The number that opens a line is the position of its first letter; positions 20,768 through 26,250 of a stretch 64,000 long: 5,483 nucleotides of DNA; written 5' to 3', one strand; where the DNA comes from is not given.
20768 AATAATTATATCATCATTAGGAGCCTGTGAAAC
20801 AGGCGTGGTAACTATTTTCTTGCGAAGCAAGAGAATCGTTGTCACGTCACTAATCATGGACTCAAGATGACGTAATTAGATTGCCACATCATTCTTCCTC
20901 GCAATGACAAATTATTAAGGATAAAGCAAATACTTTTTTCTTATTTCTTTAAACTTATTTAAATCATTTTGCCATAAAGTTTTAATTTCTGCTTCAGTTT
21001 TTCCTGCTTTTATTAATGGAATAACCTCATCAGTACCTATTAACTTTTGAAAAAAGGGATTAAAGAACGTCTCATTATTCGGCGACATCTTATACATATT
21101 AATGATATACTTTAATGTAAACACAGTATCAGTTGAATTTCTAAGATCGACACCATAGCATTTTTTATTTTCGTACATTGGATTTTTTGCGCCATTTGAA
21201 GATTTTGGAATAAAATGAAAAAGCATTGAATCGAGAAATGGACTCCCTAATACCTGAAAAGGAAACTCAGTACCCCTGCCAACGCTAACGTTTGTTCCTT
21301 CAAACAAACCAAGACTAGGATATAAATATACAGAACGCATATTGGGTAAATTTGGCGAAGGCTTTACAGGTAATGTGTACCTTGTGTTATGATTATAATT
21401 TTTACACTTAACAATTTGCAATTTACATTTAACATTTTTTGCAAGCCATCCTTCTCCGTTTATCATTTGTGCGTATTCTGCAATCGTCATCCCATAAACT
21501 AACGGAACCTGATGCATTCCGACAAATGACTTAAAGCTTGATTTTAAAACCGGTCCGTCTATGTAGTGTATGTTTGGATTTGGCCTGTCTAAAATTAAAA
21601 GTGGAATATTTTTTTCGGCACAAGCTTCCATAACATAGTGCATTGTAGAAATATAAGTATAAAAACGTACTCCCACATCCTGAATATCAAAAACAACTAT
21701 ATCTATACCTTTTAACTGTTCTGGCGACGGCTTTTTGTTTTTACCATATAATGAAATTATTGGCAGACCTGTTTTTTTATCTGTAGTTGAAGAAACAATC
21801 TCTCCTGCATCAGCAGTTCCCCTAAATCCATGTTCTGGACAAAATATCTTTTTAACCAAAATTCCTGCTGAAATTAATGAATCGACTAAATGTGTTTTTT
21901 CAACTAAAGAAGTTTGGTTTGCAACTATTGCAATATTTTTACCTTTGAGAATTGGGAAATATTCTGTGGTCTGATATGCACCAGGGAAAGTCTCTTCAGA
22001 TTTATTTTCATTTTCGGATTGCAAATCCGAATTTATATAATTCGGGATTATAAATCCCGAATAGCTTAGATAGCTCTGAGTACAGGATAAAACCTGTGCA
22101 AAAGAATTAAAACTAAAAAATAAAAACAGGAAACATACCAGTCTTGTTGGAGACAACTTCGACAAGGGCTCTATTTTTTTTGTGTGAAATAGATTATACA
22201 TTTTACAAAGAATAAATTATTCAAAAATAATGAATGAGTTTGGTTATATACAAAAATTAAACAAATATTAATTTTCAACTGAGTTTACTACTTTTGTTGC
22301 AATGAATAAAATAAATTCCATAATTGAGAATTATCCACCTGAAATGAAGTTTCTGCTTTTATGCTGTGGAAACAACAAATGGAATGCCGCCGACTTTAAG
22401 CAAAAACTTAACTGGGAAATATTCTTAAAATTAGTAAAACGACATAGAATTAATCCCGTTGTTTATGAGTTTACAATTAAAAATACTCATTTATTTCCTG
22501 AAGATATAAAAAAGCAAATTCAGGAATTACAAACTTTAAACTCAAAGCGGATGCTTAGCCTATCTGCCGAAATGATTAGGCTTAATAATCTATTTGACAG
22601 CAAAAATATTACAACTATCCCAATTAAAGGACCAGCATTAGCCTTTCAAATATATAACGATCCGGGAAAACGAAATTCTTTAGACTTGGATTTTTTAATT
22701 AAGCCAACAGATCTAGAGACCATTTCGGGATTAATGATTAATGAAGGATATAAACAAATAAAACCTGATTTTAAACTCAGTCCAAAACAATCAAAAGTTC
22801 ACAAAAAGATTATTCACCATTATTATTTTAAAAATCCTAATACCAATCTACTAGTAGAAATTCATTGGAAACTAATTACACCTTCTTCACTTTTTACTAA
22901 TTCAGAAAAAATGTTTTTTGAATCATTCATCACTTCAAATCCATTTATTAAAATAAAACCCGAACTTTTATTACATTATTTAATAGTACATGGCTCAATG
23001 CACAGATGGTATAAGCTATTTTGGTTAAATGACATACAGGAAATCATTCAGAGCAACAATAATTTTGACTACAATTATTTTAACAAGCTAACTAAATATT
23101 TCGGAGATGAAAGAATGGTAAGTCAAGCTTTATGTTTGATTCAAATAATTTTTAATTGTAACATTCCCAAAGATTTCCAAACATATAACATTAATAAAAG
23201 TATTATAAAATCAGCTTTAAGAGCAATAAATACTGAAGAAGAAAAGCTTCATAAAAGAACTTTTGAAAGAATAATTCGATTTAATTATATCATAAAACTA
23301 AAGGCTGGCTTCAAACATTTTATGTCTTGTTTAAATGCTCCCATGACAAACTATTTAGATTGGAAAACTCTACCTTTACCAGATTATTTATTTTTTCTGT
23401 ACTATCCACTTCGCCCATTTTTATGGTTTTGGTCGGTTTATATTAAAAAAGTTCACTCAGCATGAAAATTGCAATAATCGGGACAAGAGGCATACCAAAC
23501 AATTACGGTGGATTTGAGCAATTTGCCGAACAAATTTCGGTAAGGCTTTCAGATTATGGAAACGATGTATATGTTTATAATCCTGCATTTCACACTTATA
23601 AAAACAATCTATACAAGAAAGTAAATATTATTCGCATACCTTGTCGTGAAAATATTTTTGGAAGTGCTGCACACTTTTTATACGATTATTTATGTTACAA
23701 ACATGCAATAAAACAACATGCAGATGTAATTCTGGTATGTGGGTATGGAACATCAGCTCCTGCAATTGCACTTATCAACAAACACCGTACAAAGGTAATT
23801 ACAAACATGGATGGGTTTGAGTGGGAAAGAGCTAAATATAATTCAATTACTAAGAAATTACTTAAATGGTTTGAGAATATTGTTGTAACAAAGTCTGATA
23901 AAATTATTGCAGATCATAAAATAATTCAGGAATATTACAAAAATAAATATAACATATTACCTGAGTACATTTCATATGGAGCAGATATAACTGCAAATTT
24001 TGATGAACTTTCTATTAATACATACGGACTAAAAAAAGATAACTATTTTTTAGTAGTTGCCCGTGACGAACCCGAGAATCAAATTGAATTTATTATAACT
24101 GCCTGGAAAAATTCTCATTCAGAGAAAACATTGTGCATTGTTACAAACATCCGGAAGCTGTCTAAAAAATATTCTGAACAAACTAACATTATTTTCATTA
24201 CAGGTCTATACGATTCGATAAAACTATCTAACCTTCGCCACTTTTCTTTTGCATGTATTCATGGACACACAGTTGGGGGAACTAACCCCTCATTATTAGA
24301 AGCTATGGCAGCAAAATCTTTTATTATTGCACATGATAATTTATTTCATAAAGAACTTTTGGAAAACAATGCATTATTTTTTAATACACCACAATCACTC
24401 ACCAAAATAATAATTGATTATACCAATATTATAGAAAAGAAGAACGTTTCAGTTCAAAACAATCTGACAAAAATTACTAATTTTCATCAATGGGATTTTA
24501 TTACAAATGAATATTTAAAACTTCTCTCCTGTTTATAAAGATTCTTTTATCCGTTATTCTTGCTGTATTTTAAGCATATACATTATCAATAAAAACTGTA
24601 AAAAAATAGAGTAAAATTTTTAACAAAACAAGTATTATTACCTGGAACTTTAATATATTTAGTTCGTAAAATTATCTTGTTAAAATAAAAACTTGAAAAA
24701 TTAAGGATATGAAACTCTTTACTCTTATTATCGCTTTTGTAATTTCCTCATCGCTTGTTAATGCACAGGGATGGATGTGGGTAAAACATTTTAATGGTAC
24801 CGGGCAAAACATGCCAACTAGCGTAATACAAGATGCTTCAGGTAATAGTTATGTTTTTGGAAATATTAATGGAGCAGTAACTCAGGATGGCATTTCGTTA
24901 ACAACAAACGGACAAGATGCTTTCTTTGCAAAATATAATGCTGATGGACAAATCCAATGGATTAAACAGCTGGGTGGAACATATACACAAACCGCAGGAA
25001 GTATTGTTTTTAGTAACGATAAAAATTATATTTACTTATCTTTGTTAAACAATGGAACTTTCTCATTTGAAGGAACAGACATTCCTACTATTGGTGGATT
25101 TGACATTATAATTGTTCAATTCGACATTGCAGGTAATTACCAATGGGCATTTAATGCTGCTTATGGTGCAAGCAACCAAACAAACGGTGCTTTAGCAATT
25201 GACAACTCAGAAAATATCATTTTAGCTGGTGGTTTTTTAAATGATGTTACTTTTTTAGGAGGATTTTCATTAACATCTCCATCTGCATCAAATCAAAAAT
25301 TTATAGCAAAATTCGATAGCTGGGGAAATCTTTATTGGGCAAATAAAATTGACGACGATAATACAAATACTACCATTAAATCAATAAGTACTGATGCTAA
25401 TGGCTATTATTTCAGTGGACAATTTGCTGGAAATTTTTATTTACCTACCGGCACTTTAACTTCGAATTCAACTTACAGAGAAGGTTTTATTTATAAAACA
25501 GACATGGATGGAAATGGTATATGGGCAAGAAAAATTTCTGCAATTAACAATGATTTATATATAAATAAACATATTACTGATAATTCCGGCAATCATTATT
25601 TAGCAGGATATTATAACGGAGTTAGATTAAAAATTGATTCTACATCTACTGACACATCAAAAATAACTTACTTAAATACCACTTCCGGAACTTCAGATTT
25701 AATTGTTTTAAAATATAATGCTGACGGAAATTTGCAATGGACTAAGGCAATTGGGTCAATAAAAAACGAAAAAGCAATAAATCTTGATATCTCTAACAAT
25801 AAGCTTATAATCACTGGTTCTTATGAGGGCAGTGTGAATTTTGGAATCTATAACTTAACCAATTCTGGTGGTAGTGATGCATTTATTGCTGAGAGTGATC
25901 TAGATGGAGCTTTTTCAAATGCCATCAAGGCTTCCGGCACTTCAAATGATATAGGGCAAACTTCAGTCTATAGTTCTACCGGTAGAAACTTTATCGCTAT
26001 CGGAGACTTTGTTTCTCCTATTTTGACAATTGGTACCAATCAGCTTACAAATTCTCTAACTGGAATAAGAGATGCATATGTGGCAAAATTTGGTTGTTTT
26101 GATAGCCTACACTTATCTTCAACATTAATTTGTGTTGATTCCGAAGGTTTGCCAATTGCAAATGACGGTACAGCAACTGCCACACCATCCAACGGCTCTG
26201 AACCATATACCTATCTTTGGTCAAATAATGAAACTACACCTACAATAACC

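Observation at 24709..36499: Three tandem T9SS cargo genes built as different heads on one shared stalk cassette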

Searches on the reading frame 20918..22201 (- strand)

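Call 25: search_protein_families(library=pfam, proteins=[window:20918-22201:-], max_evalue=1)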
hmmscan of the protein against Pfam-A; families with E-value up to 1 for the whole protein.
window:20918-22201:- (428 aa): 3 families
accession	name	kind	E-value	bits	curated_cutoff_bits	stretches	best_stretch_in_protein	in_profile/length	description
PF07075.17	NamZ_N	-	6.7e-82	274.2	26.9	1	90-288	1-202/203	Exo-beta-N-acetylmuramidase NamZ, N-terminal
PF20732.2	NamZ_C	-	3.5e-33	116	25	1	292-427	1-152/152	Exo-beta-N-acetylmuramidase NamZ, C-terminal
PF02571.20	CbiJ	-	0.3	11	28.6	0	190-268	82-155/234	Precorrin-6x reductase CbiJ/CobK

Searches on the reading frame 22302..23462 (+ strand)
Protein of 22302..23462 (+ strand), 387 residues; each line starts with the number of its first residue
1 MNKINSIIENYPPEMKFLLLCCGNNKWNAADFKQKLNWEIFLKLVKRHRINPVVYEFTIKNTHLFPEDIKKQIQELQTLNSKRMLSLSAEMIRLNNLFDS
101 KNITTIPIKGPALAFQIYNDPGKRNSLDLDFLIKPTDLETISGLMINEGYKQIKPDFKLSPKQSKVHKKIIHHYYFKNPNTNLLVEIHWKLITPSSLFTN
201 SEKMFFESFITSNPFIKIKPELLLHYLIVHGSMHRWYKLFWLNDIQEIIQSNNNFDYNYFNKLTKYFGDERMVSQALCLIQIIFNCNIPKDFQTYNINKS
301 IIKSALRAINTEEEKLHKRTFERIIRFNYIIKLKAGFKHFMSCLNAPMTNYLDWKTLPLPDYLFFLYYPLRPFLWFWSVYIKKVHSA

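Call 25: search_protein_families(library=pfam, proteins=[window:22302-23462:+], max_evalue=1)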
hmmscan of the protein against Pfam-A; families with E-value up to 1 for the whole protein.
window:22302-23462:+ (387 aa): 1 family
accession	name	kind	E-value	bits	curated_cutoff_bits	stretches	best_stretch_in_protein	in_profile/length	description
PF14907.12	NTP_transf_5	-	7.9e-46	157.1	31.2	1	35-285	2-249/249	Uncharacterised nucleotidyltransferase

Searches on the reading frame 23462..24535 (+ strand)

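Call 25: search_protein_families(library=pfam, proteins=[window:23462-24535:+], max_evalue=1)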
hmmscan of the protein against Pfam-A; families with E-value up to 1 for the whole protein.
window:23462-24535:+ (358 aa): 6 families
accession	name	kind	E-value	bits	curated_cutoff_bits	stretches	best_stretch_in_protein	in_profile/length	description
PF09314.17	DUF1972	-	5.1e-19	69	25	1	3-175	4-186/186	Domain of unknown function (DUF1972)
PF13439.12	Glyco_transf_4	-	1.2e-07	32.4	28.5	1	15-168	1-157/170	Glycosyltransferase Family 4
PF00534.26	Glycos_transf_1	-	2.5e-07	30.8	26.4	1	191-319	13-154/172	Glycosyl transferases group 1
PF13692.12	Glyco_trans_1_4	-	0.0014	19.4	27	1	195-318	3-137/142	Glycosyl transferases group 1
PF13579.12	Glyco_trans_4_4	-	0.017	15.9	29.7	1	86-161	71-144/158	Glycosyl transferase 4-like domain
PF13524.12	Glyco_trans_1_2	-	0.064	13.6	25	1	272-345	61-136/144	Glycosyl transferase-like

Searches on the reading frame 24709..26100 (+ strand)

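Call 25: search_protein_families(library=pfam, proteins=[window:24709-26100:+], max_evalue=1)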
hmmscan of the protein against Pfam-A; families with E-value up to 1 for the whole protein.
window:24709-26100:+ (464 aa): 3 families
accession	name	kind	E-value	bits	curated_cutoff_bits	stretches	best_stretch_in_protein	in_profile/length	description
PF17164.10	DUF5122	-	0.058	14.1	27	0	325-342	15-32/36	Domain of unknown function (DUF5122) beta-propeller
PF17277.7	DUF5342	-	0.071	13.9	25.9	0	71-88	29-46/69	Family of unknown function (DUF5342)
PF06739.17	SBBP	-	0.1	13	20.5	2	24-55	2-34/38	Beta-propeller repeat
